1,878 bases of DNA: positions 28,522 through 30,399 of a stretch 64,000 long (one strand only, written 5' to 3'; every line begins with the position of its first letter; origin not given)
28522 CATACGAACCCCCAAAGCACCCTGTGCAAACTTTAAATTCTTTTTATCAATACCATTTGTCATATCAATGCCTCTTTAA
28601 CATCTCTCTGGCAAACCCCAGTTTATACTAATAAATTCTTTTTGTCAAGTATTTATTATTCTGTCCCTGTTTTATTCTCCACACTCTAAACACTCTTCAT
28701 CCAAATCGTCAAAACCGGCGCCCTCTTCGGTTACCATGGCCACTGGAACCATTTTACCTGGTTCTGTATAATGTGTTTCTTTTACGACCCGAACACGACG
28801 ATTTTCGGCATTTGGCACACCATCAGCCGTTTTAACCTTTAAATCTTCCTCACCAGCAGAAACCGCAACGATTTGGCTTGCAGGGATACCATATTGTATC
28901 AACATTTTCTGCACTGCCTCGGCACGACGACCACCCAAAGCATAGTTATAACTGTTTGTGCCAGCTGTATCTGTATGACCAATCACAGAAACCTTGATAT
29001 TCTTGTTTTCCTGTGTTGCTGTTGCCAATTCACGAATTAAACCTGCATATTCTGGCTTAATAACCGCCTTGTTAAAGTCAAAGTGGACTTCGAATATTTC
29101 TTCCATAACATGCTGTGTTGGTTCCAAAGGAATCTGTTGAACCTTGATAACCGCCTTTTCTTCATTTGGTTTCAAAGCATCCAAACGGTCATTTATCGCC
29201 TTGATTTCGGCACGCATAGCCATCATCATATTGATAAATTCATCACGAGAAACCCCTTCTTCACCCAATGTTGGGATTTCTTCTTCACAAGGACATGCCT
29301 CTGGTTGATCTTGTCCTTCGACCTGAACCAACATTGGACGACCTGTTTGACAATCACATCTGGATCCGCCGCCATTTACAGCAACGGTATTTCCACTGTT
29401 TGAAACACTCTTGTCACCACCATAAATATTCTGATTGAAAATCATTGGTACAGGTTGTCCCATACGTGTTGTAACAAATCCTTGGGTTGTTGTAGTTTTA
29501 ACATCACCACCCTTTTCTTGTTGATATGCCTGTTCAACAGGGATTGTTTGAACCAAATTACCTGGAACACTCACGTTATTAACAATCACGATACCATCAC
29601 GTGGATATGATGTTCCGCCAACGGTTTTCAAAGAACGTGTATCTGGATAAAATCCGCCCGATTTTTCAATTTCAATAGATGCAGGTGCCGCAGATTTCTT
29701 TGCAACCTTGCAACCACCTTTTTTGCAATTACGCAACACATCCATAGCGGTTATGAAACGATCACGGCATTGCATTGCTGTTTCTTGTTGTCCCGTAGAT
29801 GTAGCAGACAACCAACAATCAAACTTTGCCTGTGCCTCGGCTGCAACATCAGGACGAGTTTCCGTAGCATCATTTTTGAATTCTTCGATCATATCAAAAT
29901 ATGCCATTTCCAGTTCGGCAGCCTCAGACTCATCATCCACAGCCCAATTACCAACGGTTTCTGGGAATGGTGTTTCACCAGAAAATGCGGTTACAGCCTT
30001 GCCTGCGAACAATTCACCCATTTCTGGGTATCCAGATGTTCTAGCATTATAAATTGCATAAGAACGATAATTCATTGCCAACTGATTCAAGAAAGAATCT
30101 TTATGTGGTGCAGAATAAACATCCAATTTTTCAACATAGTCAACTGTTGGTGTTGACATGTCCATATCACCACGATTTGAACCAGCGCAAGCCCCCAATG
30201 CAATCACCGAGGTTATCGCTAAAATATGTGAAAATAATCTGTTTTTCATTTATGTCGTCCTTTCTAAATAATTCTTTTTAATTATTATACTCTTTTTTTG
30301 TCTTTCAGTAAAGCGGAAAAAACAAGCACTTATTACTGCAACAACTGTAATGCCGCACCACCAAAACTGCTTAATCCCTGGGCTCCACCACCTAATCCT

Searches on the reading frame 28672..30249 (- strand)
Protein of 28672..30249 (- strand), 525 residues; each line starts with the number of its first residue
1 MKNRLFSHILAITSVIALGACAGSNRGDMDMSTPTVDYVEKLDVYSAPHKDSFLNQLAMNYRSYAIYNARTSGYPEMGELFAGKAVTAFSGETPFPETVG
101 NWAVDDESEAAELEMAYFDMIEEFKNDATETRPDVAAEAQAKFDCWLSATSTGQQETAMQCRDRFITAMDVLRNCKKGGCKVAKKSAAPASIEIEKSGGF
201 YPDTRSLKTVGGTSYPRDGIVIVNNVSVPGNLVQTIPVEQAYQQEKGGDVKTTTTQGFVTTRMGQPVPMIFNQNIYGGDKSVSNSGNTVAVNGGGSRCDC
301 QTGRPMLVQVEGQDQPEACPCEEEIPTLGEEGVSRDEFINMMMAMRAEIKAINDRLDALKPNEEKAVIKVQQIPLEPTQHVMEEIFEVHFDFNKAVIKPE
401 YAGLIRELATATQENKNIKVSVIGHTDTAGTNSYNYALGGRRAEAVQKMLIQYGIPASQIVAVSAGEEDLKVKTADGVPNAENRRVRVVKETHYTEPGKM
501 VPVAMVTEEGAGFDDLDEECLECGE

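Call 57: search_protein_families(library=pfam, proteins=[window:28672-30249:-], max_evalue=0.00001)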
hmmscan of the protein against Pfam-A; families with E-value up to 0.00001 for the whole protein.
window:28672-30249:- (525 aa): 1 family
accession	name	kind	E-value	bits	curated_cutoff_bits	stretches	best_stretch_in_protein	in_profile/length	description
PF00691.25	OmpA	-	1.7e-18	67.2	27.2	1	390-484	2-98/98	OmpA family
